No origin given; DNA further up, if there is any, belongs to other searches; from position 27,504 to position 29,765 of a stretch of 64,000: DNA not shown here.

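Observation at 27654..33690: Three tandem paralogous GT-C (PMT/ArnT-like) membrane glycosyltransferases, each with a conserved soluble C-terminal domain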

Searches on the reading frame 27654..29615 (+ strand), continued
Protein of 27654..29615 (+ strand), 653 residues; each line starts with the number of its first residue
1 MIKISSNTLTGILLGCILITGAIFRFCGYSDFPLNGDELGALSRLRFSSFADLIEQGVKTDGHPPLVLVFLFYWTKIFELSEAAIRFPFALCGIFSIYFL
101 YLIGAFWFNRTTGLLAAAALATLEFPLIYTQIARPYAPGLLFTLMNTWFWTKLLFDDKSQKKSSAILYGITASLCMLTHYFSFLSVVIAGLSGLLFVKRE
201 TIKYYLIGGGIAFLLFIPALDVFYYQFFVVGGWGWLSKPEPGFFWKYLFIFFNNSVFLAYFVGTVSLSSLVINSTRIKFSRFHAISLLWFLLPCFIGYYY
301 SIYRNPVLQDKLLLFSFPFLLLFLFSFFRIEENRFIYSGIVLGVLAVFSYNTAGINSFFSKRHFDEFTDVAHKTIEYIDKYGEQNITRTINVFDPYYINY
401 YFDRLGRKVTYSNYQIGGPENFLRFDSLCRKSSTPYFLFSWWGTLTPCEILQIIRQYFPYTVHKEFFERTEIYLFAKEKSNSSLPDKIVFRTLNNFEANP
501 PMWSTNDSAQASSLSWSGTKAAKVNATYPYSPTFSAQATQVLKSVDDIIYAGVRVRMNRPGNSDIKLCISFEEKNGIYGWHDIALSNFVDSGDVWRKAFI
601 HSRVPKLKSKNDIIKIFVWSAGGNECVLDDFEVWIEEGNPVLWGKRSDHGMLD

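Call 23: find_related_loci(query=A1, collection=genome_contigs, flank=10000)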
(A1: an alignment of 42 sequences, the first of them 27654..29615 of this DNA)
Query A1 (653 aa) in genome_contigs; peptide patterns used: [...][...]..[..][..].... (x = any residue, [..] = any of these).
514 stretches matched a pattern; 477 encode a relative of the query (tblastn E <= 1e-3); the best 80 are kept; 80 distinct loci.
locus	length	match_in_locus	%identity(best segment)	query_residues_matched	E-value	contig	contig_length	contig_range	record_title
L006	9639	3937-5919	36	1-651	6e-139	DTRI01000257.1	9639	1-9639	MAG TPA_asm: Flavobacteriales bacterium isolate UWMA-0021 NODE_4432_length_9639_cov_0.215933, whole genome shotgun seque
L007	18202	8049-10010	34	9-651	4e-138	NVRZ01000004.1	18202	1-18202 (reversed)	MAG: Bacteroidetes bacterium isolate NORP154 Contig_source1382A_6484, whole genome shotgun sequence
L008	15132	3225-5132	38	1-633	2e-132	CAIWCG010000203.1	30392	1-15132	MAG: uncultured Bacteroidetes bacterium isolate Umea1_bin-0439 genome assembly, contig: bin-0439:203/296, whole genome s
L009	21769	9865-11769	38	1-633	4e-129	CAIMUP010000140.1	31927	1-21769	MAG: uncultured Bacteroidetes bacterium isolate Umea1_bin-1585 genome assembly, contig: bin-1585:140/143, whole genome s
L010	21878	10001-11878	38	13-637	6e-128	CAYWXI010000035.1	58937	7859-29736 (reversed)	MAG TPA_asm: uncultured Bacteroidales bacterium isolate SRP167671_co1_176 genome assembly, contig: NODE_542_length_58937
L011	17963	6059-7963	38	1-633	7e-128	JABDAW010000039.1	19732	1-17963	MAG: Bacteroidetes bacterium isolate BWOrgHeat_Nextera81_MAG6 3300020670.a:Ga0206965_10180, whole genome shotgun sequenc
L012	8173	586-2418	37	21-633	6e-128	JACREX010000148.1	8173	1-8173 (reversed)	MAG: Bacteroidia bacterium isolate NC_groundwater_1710_Pr3_B-0.1um_39_22 SR-2_scaffold_141_1979871, whole genome shotgun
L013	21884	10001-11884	36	13-633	3e-124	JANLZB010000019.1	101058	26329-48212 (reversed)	MAG: Bacteroidota bacterium isolate OTE_14_metabat.108 OTE_14_k141_4085494, whole genome shotgun sequence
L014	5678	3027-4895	35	13-633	4e-124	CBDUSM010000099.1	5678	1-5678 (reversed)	MAG TPA_asm: uncultured Bacteroidales bacterium isolate SRR21487742_binner13_Refined_51 genome assembly, contig: ERZ2666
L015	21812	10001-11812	36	25-633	3e-121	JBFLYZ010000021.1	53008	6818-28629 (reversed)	MAG: Bacteroidota bacterium isolate MAG098 MAG098_21, whole genome shotgun sequence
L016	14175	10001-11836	38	21-633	3e-121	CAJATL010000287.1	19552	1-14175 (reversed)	MAG: uncultured Bacteroidetes bacterium isolate Loc090907-6m_bin-095 genome assembly, contig: bin-095:287/424, whole gen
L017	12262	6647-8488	39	12-632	3e-121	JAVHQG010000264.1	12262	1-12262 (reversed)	MAG: Bacteroidales bacterium isolate WB02no9_34_13 NODE_4813_length_12262_cov_8.637339, whole genome shotgun sequence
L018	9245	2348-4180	39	24-633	2e-120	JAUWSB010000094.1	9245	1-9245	MAG: Bacteroidota bacterium isolate CSMAG_2543 CSMAG_2543_k127_5936753_length_9245_cov_235.8961, whole genome shotgun se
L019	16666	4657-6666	36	2-645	2e-120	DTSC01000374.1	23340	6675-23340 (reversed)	MAG TPA_asm: Flavobacteriales bacterium isolate UWMA-0041 NODE_669_length_23340_cov_0.247967, whole genome shotgun seque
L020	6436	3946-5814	34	13-633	1e-120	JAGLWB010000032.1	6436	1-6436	MAG: Bacteroidales bacterium isolate RS_12_1 ZL285.bin.1.fa_32, whole genome shotgun sequence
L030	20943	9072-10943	36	21-638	1e-112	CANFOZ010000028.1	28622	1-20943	MAG: Bacteroidetes bacterium isolate Jr-14may18-182 genome assembly, contig: Jr-14may18-C2522, whole genome shotgun sequ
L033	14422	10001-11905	34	13-649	5e-111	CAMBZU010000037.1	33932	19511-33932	MAG: Chitinophaga pinensis isolate MiH-14oct19-135 genome assembly, contig: MiH-14oct19-C2278, whole genome shotgun sequ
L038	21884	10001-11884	34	18-637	8e-110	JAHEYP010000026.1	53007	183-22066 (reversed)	MAG: Bacteroidetes bacterium isolate nzgw130 NODE_354_length_53008_cov_7.980770, whole genome shotgun sequence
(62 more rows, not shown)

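Call 24: fold_search(model_id=the predicted structure, library=pdb)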
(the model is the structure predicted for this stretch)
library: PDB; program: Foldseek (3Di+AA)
matches with E <= 10: 1009; with E <= 0.001: 41
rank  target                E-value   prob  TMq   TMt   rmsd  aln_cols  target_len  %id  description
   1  9s6t_A                1.2e-06  1.00  0.48  0.62   6.7       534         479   12  Ternary cryo-EM structure of chicken ALG12 with Dol25-PP-GlcNAc2Man7, Dol25-P-Man, and Fab (released 2026-03-18)
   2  9i5k_A                2.1e-06  1.00  0.37  0.48  10.5       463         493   14  Structure of the Chaetomium thermophilum Pmt4 homodimer (C2 symmetry) (released 2025-12-24)
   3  5ezm                  4.6e-06  1.00  0.44  0.51  11.1       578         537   11  Crystal Structure of ArnT from Cupriavidus metallidurans in the apo state (released 2016-02-17)
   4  5f15                  5.7e-06  1.00  0.42  0.49  10.7       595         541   12  Crystal Structure of ArnT from Cupriavidus metallidurans bound to Undecaprenyl phosphate (released 2016-02-17)
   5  7oci_F                5.7e-06  1.00  0.39  0.39  11.8       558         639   10  Cryo-EM structure of yeast Ost6p containing oligosaccharyltransferase complex (released 2022-02-16)
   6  3waj                  7.1e-06  1.00  0.38  0.32  15.0       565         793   12  Crystal structure of the Archaeoglobus fulgidus oligosaccharyltransferase (O29867_ARCFU) complex with Zn and sulfate (released 2013-10-30)
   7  8age_A                7.8e-06  1.00  0.39  0.40  11.9       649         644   11  Structure of yeast oligosaccharylransferase complex with acceptor peptide bound (released 2022-12-07)
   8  7bvc_A                8.9e-06  1.00  0.35  0.23  20.9       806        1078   10  Cryo-EM structure of Mycobacterium smegmatis arabinosyltransferase EmbA-EmbB-AcpM2 in complex with ethambutol (released 2020-04-29)
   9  9n9j_I                2.3e-05  1.00  0.31  0.29  20.1       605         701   11  Structure of a GRP94 folding intermediate engaged with a CCDC134- and FKBP11-bound secretory translocon (released 2025-11-19)
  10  6wbx                  2.3e-05  1.00  0.41  0.24  17.8       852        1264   10  Single-Particle Cryo-EM Structure of Arabinofuranosyltransferase AftD from Mycobacteria, Mutant R1389S Class 1 (released 2020-05-13)
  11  7bve_A                2.7e-05  1.00  0.26  0.18  23.5       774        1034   11  Cryo-EM structure of Mycobacterium smegmatis arabinosyltransferase EmbC2-AcpM2 in complex with ethambutol (released 2020-04-29)
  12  6ezn_F                3.3e-05  1.00  0.40  0.40  11.0       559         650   12  Cryo-EM structure of the yeast oligosaccharyltransferase (OST) complex (released 2018-01-17)
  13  8pn9_A                3.5e-05  1.00  0.32  0.32  14.8       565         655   12  Structure of human oligosaccharyltransferase OST-A complex bound to NGI-1 (released 2024-05-08)
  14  8b6l_I                4.0e-05  1.00  0.34  0.33  18.4       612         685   13  Subtomogram average of the human Sec61-TRAP-OSTA-translocon (released 2022-12-07)
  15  7bvh_A                4.0e-05  1.00  0.26  0.17  24.8       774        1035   11  Crystal structure of arabinosyltransferase EmbC2-AcpM2 complex from Mycobacterium smegmatis complexed with di-arabinos (released 2020-04-29)
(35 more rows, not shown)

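Call 33: search_protein_families(library=pfam, proteins=[L001:6841-8577:+, L001:8580-10004:+, L001:11963-12577:+, L003:11902-12555:+, L038:11966-13555:-, L033:245-1219:-, window:27654-29615:+], max_evalue=1)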
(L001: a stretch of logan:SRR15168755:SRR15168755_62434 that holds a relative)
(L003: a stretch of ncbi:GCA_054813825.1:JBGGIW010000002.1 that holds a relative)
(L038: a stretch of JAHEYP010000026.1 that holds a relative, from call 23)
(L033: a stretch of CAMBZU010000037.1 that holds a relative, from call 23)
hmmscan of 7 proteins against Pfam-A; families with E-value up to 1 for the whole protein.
L001:6841-8577:+ (578 aa): 0 families

L001:8580-10004:+ (474 aa): 1 family
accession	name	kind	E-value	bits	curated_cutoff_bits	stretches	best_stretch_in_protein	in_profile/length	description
PF03323.18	GerA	-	0.65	8.9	27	0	228-283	398-453/466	Bacillus/Clostridium GerA spore germination protein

L001:11963-12577:+ (204 aa): 3 families
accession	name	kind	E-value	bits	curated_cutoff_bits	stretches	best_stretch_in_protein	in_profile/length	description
PF12081.13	GldM_1st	-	5.8e-35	121.5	25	1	27-200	3-193/194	GldM N-terminal domain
PF05816.16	TelA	-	0.0045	16.5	30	1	30-99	78-143/332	Toxic anion resistance protein (TelA)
PF05558.17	DREPP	-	0.03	14.7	23.2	1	24-93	24-95/206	DREPP plasma membrane polypeptide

L003:11902-12555:+ (217 aa): 3 families
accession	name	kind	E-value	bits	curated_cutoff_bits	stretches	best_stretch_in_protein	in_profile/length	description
PF07661.19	MORN_2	-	6.6e-24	81.6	29.6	5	117-137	1-21/22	MORN repeat variant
PF07202.18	Tcp10_C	-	0.052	13.7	36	0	70-83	20-33/35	T-complex protein 10 C-terminus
PF11178.13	DUF2963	-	0.054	13.3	22.6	1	192-209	12-30/52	Protein of unknown function (DUF2963)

L038:11966-13555:- (529 aa): 1 family
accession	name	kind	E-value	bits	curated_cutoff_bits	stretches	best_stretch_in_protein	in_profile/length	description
PF03349.22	Toluene_X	-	1.8e-06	27.1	29.7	1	215-493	114-382/421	Outer membrane protein transport protein (OMPP1/FadL/TodX)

L033:245-1219:- (324 aa): 5 families
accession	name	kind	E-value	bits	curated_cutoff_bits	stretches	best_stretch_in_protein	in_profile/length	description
PF12849.12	PBP_like_2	-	1.1e-33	117.6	27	1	40-295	4-266/267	PBP superfamily domain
PF13531.11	SBP_bac_11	-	0.0032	17.7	25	1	122-305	74-225/227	Bacterial extracellular solute-binding protein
PF07735.22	FBA_2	-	0.051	14.1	22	0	86-112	23-50/67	F-box associated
PF13475.11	DUF4116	-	0.1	12.6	24.9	1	174-209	14-46/49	Domain of unknown function (DUF4116)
PF21332.3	AmiR_N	-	0.17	12.3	27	0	131-217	4-94/111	AmiR, N-terminal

window:27654-29615:+ (653 aa): 1 family
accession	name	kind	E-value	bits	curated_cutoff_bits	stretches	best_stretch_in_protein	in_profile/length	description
PF13231.12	PMT_2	-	2.2e-15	57.7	26.1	1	63-220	2-158/160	Dolichyl-phosphate-mannose-protein mannosyltransferase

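Call 53: find_homologous_proteins(query=P0082)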
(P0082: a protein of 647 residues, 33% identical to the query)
Query P0082 (647 aa): 492 proteins with E <= 0.001 among 8000 candidates; the best 120 are listed.
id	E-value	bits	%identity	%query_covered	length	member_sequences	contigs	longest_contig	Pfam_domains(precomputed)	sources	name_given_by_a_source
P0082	0.0e+0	1464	100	100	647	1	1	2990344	PF13231.13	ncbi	ncbi:MAG: glycosyltransferase family 39 protein [Arcticibacter sp.]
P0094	0.0e+0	1277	84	100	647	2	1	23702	PF13231.13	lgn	-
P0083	0.0e+0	1266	83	100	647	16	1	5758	PF13231.13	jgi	-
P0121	0.0e+0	1264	84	99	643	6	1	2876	PF13231.13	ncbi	ncbi:MAG: glycosyltransferase family 39 protein [Bacteroidota bacterium]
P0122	5.1e-282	955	64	100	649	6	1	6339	PF13231.13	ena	-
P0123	1.4e-279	947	64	100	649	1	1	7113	PF13231.13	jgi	jgi:uncharacterized membrane protein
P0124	8.8e-270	915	62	100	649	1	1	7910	PF13231.13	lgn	-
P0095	1.6e-235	802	58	96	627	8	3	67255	PF13231.13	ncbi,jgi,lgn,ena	-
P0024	7.8e-174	598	47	97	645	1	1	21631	PF13231.13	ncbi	-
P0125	1.8e-171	590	45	97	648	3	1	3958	PF13231.13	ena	-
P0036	2.2e-170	587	48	96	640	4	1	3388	PF13231.13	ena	-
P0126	1.5e-169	584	45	98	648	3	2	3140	PF13231.13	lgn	-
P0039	1.8e-169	583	46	96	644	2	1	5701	PF13231.13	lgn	-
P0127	1.1e-168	581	46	98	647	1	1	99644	PF13231.13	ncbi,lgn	-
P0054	2.6e-168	580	46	96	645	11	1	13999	PF13231.13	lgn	-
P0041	1.3e-167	577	46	95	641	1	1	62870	PF13231.13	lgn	-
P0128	3.5e-167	576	45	98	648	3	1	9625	PF13231.13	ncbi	-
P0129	4.3e-167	576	45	97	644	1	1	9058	PF13231.13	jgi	jgi:hypothetical protein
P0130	7.3e-167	575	44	97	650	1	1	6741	PF13231.13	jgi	-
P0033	1.2e-166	574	44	98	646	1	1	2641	PF13231.13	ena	-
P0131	1.2e-166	574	44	95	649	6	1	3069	PF13231.13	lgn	-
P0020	2.8e-166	573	45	98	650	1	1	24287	PF13231.13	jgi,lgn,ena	-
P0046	2.2e-165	570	43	97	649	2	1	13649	PF13231.13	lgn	-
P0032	6.2e-165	569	46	96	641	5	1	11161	PF13231.13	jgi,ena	jgi:hypothetical protein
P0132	4.7e-164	566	45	97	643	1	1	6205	PF13231.13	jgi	jgi:hypothetical protein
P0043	8.7e-162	558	44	98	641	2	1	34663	PF13231.13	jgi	jgi:hypothetical protein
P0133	7.9e-161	555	43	96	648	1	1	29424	PF13231.13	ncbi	-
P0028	1.9e-159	550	44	95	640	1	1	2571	PF13231.13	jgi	jgi:hypothetical protein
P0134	2.0e-158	547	43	97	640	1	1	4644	PF13231.13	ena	-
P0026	8.3e-158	545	43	97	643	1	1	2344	PF13231.13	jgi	jgi:hypothetical protein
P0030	1.3e-154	534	42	96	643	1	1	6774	PF13231.13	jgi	-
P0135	1.1e-153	531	42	94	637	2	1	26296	PF13231.13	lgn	-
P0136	1.7e-152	527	42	94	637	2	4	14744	PF13231.13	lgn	-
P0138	1.0e-151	525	42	96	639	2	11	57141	PF13231.13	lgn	-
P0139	2.7e-151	523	41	97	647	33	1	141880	PF13231.13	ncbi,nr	ncbi:MAG: glycosyltransferase family 39 protein [Bacteroidia bacterium]|nr:glycosyltransferase famil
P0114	1.0e-143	498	41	98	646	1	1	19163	PF13231.13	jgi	jgi:4-amino-4-deoxy-L-arabinose transferase-like glycosyltransferase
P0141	5.9e-142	493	40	95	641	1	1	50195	PF13231.13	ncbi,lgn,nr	ncbi:MAG TPA: glycosyltransferase family 39 protein [Bacteroidia bacterium]|nr:glycosyltransferase f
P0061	4.4e-138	480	40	93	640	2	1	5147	PF13231.13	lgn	-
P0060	2.5e-133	464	48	76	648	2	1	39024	PF13231.13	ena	-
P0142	1.5e-132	461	40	97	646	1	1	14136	PF13231.13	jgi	jgi:dolichyl-phosphate-mannose-protein mannosyltransferase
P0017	2.6e-131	457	37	98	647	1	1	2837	PF13231.13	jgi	jgi:dolichyl-phosphate-mannose-protein mannosyltransferase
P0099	9.7e-131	456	40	98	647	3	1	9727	PF13231.13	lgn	-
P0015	4.2e-125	437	37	96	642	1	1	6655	PF13231.13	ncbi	-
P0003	5.4e-121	423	38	96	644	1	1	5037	PF13231.13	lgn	-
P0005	5.7e-121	423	37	98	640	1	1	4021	PF13231.13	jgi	jgi:uncharacterized membrane protein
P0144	5.9e-118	413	37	94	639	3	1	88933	PF13231.13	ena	-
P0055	2.3e-117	411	37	96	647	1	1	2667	PF13231.13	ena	-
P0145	7.3e-115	403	37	98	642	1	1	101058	PF13231.13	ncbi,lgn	-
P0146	1.1e-114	402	38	95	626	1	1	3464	PF13231.13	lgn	-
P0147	2.3e-114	401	37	97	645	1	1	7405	PF13231.13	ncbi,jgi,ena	-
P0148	3.6e-114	401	37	95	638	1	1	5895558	PF13231.13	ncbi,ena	-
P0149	4.6e-112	394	37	95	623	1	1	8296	PF13231.13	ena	-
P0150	4.7e-111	391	43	73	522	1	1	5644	PF13231.13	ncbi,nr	ncbi:MAG: hypothetical protein HKN22_05610, partial [Bacteroidia bacterium]|nr:hypothetical protein 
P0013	2.2e-110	388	36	98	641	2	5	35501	PF13231.13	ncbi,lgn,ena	-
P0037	2.6e-110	388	39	76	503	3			PF13231.13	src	-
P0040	7.7e-109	383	35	96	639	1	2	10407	PF02366.25,PF13231.13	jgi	jgi:uncharacterized membrane protein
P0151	2.5e-108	381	36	95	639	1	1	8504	PF13231.13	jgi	jgi:hypothetical protein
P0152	5.9e-108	380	36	96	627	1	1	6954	PF13231.13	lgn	-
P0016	6.1e-108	380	35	96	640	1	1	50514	PF13231.13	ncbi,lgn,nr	ncbi:MAG: glycosyltransferase family 39 protein [Bacteroidetes bacterium]|nr:glycosyltransferase fam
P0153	6.6e-108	380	36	96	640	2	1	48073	PF13231.13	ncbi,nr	ncbi:MAG: glycosyltransferase family 39 protein [Bacteroidia bacterium]|nr:glycosyltransferase famil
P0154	7.0e-108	380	34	96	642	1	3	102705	PF13231.13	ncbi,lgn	-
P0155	7.6e-108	380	35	96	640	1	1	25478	PF13231.13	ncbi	-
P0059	8.0e-108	380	35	97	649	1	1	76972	PF13231.13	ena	-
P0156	3.0e-107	378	36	96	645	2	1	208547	PF02018.24,PF13231.13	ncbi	-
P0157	4.8e-107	377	35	97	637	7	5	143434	PF13231.13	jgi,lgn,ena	-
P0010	6.3e-107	377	36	96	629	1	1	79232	PF13231.13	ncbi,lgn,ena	-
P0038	2.5e-106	375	36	88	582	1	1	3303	PF13231.13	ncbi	ncbi:MAG: glycosyltransferase family 39 protein, partial [Bacteroidota bacterium]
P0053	9.2e-106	373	33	94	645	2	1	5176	PF13231.13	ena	-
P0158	1.0e-105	373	33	96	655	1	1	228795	PF13231.13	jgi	jgi:uncharacterized membrane protein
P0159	1.3e-105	373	35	95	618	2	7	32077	PF13231.13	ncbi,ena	-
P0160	3.1e-105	371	35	96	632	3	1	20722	PF13231.13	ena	-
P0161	3.4e-105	371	33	96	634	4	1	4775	PF13231.13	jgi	-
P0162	3.7e-105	371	36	95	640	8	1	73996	PF13231.13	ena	-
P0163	5.5e-105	370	36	94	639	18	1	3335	PF13231.13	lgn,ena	-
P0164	6.9e-105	370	33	97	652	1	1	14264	PF13231.13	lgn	-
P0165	8.1e-105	370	35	98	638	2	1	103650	PF13231.13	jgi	-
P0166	1.7e-104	369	37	96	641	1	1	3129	PF13231.13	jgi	jgi:hypothetical protein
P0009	4.5e-104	367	36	94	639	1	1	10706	PF13231.13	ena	-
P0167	4.7e-104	367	34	96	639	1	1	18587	PF13231.13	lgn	-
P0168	2.2e-103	365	36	95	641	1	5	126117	PF13231.13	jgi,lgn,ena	-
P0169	2.2e-103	365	33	98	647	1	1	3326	PF13231.13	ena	-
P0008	2.8e-103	365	36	96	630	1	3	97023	PF13231.13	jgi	jgi:hypothetical protein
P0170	3.5e-103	365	35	97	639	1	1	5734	PF13231.13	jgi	jgi:4-amino-4-deoxy-L-arabinose transferase-like glycosyltransferase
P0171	3.6e-103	364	33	99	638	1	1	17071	PF13231.13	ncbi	-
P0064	3.7e-103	364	34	94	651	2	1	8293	PF13231.13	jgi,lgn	-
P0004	7.4e-103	363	34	96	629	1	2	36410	PF13231.13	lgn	-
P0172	8.1e-103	363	37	95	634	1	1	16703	PF13231.13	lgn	-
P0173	1.3e-102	363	36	95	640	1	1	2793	PF13231.13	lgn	-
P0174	1.3e-102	363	35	94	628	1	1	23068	PF13231.13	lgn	-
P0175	1.5e-102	362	36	99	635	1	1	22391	PF13231.13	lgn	-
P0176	5.4e-102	361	35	97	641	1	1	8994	PF13231.13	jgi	jgi:hypothetical protein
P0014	2.0e-101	359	34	95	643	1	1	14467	PF02366.25,PF13231.13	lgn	-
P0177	2.1e-101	359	37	95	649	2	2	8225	PF13231.13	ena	-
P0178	1.1e-100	356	33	95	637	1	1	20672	PF13231.13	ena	-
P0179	1.5e-100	356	34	97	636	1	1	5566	PF13231.13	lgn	-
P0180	1.7e-100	356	34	95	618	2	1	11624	PF13231.13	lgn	-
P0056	1.7e-100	356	35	97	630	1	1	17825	PF13231.13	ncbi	ncbi:MAG: glycosyltransferase family 39 protein [Bacteroidota bacterium]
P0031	2.0e-100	355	35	99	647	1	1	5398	PF13231.13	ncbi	-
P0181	2.0e-100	355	35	98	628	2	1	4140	PF13231.13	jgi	jgi:hypothetical protein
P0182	2.1e-100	355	34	97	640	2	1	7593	PF13231.13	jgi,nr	nr:glycosyltransferase family 39 protein [Bacteroidota bacterium]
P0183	2.2e-100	355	36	95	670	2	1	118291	PF13231.13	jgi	-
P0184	2.9e-100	355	33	96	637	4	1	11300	PF13231.13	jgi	jgi:hypothetical protein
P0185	5.9e-100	354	33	94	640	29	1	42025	PF13231.13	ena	-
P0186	1.5e-99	353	37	96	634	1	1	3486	PF13231.13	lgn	-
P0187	1.7e-99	352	34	95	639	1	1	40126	PF13231.13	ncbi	-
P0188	2.5e-99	352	36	98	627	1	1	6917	PF13231.13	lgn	-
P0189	2.5e-99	352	34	96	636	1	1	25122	PF13231.13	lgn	-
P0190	3.5e-99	351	34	95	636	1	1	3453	PF13231.13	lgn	-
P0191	4.6e-99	351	32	94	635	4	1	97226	PF13231.13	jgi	jgi:uncharacterized membrane protein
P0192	4.9e-99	351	34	95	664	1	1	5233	PF13231.13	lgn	-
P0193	5.0e-99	351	34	95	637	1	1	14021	PF13231.13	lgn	-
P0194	6.6e-99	350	32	98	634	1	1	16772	PF13231.13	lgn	-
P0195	6.6e-99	350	35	96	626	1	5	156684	PF13231.13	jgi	jgi:uncharacterized membrane protein YuzA (DUF378 family)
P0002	6.9e-99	350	36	95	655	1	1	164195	PF13231.13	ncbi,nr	ncbi:MAG: glycosyltransferase family 39 protein [Bacteroidetes bacterium]|nr:glycosyltransferase fam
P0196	7.4e-99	350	33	96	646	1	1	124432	PF13231.13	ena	-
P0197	8.3e-99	350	33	96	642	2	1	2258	PF13231.13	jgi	jgi:4-amino-4-deoxy-L-arabinose transferase-like glycosyltransferase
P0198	1.3e-98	349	38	72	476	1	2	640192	PF13231.13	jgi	jgi:uncharacterized membrane protein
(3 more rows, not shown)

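Call 63: find_encoding_contigs(protein=P0001, flank=8000, max_places=3)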
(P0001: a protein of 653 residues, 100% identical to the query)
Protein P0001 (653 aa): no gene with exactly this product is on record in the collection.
